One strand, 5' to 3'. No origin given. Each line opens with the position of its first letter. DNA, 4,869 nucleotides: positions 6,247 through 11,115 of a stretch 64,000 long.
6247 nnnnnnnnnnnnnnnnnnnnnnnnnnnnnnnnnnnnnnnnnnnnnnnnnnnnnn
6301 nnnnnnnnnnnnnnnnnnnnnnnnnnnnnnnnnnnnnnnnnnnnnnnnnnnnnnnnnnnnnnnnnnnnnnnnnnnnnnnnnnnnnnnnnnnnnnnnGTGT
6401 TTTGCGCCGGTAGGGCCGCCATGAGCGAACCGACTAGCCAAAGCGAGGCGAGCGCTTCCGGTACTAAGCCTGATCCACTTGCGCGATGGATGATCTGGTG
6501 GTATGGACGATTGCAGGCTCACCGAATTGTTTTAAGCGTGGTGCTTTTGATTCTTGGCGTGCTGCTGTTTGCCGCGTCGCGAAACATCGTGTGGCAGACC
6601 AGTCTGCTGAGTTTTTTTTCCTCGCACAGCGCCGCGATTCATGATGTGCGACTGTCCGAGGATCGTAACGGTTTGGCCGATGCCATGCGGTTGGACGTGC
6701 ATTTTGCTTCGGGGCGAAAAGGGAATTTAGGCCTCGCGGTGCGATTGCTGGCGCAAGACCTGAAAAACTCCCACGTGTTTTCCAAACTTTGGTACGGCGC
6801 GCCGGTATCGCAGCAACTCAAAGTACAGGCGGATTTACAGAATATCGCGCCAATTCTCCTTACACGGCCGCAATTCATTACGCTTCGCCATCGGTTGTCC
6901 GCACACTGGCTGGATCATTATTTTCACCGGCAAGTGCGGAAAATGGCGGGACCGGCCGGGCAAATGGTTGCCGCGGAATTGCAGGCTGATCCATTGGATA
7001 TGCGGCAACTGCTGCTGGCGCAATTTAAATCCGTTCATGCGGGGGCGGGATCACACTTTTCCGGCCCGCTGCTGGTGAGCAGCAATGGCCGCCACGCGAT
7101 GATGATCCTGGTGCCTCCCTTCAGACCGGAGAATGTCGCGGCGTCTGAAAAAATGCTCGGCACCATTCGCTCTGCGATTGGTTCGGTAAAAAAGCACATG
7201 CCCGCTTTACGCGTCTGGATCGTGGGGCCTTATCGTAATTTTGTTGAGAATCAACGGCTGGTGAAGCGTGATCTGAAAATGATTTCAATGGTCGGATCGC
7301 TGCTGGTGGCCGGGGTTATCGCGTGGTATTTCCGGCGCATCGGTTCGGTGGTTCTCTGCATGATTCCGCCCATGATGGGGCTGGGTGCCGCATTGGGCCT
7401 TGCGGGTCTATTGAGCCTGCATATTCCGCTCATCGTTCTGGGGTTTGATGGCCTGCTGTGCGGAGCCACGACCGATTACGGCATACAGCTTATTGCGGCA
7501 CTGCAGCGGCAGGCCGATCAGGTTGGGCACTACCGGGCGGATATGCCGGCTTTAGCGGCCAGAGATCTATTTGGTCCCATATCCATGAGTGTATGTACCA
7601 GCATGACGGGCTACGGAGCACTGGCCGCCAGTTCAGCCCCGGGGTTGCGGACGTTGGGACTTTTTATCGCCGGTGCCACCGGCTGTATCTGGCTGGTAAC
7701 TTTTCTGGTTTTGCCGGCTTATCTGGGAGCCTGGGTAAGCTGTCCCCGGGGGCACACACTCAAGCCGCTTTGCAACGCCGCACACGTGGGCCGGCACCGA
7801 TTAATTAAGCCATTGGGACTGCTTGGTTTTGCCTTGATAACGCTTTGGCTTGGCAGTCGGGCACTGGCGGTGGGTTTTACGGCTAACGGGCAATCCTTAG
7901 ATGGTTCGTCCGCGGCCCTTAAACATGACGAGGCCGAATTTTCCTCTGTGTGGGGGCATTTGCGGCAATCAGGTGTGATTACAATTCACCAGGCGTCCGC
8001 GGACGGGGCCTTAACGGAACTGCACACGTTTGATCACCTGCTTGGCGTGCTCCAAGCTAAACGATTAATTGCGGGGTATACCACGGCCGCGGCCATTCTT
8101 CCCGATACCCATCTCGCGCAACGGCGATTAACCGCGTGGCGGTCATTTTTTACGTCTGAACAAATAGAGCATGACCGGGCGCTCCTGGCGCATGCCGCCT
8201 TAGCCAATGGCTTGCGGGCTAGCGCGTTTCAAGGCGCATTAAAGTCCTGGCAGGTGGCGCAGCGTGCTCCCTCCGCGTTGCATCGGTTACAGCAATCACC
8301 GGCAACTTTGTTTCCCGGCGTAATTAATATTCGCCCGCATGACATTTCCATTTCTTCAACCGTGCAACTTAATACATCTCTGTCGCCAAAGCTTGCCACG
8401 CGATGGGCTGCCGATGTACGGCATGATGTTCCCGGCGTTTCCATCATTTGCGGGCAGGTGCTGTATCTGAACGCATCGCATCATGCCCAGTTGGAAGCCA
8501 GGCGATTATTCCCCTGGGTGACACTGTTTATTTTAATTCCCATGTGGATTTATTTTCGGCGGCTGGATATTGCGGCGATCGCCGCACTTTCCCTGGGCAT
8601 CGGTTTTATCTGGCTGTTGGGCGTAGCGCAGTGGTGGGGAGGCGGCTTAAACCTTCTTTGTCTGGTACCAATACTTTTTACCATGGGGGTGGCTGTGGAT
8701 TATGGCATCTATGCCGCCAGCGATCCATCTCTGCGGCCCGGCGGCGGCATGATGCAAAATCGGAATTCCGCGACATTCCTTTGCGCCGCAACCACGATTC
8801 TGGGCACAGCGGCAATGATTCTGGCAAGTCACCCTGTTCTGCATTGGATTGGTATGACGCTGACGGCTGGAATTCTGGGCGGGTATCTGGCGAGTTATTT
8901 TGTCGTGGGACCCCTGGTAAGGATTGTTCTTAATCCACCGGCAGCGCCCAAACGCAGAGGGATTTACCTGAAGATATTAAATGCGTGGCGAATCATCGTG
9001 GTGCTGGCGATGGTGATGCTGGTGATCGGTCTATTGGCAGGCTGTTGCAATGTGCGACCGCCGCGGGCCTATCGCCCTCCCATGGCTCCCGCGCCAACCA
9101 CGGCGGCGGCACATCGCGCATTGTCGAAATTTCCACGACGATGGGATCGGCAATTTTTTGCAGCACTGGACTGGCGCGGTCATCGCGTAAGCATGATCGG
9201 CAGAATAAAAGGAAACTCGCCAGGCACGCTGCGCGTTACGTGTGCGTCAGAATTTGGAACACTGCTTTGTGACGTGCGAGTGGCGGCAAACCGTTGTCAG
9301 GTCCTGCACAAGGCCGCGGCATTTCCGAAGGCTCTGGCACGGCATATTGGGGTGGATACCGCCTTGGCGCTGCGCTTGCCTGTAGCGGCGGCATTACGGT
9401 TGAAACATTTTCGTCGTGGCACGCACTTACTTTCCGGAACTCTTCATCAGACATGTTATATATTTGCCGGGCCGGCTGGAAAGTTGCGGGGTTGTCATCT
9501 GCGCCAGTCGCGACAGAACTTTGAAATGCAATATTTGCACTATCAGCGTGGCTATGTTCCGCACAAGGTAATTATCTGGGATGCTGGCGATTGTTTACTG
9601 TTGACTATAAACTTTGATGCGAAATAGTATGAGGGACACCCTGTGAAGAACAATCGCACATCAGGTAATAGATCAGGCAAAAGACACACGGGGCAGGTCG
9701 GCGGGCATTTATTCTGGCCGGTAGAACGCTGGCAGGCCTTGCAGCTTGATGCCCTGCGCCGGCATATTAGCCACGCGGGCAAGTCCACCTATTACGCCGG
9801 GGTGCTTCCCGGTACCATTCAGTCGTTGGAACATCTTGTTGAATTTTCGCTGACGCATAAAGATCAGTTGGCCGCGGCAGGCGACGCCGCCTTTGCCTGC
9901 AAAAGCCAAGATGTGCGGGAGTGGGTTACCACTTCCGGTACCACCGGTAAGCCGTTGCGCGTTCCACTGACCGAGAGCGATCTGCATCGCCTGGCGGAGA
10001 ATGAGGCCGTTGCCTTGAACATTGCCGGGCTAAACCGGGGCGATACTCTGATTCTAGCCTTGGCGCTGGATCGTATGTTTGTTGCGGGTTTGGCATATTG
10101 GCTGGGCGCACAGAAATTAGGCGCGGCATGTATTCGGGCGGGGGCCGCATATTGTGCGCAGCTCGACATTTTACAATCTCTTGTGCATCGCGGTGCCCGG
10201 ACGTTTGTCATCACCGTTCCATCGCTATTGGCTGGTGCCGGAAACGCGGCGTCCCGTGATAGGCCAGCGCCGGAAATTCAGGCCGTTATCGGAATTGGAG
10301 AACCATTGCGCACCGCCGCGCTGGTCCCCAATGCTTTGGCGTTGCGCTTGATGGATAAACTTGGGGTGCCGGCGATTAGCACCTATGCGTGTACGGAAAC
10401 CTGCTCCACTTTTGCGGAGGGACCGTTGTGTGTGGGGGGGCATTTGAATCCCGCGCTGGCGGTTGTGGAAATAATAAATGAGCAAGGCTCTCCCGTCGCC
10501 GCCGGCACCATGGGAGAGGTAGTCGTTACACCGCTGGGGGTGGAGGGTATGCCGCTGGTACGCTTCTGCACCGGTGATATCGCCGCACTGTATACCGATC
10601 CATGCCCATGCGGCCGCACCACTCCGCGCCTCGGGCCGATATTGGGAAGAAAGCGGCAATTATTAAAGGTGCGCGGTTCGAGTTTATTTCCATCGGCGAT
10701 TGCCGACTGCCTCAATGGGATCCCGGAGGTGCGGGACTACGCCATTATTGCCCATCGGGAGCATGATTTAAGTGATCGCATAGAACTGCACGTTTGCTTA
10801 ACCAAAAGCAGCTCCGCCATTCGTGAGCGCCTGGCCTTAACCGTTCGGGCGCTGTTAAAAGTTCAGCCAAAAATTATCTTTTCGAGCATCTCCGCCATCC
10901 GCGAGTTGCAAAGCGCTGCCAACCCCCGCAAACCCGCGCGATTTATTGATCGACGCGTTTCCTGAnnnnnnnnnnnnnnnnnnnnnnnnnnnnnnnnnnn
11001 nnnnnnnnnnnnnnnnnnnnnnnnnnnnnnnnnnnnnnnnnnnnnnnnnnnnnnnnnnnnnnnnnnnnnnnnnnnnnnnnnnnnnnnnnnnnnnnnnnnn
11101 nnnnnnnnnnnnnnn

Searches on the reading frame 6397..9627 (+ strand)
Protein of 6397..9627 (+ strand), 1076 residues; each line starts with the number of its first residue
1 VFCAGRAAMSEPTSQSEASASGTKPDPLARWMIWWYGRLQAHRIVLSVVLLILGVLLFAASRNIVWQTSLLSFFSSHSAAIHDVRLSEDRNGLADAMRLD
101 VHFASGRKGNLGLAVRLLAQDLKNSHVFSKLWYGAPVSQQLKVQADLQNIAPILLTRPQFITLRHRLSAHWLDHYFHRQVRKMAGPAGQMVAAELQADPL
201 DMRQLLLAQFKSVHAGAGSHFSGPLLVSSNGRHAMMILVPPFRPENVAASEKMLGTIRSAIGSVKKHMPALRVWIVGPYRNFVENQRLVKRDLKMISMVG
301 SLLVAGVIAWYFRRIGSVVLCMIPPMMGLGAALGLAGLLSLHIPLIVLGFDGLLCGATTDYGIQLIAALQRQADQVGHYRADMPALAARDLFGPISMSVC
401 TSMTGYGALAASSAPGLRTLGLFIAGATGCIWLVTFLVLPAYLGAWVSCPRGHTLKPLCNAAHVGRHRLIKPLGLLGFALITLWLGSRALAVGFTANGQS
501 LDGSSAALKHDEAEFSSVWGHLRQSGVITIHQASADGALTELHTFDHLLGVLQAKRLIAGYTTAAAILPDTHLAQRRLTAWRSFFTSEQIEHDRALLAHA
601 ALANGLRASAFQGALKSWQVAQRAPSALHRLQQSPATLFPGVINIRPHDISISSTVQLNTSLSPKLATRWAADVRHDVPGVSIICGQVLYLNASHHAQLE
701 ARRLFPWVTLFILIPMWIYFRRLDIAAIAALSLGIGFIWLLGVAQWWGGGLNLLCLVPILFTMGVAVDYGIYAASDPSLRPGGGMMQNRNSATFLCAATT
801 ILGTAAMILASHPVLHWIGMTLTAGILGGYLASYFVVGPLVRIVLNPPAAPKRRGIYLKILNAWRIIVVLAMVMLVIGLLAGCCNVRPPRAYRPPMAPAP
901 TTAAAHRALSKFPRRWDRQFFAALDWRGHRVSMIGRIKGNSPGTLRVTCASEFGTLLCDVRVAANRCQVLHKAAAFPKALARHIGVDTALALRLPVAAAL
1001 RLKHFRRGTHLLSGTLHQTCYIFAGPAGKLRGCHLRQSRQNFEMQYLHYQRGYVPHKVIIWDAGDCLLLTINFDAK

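Call 96: search_protein_families(library=pfam, proteins=[window:6397-9627:+], max_evalue=0.00001)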
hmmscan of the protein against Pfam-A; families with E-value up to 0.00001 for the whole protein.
window:6397-9627:+ (1076 aa): 1 family
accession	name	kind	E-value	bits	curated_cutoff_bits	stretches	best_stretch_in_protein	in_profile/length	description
PF03176.21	MMPL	-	1.8e-10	40.7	20.5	1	224-444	78-303/333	MMPL family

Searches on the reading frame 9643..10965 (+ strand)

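Call 96: search_protein_families(library=pfam, proteins=[window:9643-10965:+], max_evalue=0.00001)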
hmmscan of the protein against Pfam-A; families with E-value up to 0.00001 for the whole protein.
window:9643-10965:+ (440 aa): 1 family
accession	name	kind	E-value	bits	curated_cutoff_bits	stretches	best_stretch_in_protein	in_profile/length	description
PF00501.34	AMP-binding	-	4.6e-13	49.2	29.9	1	85-295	158-374/384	AMP-binding enzyme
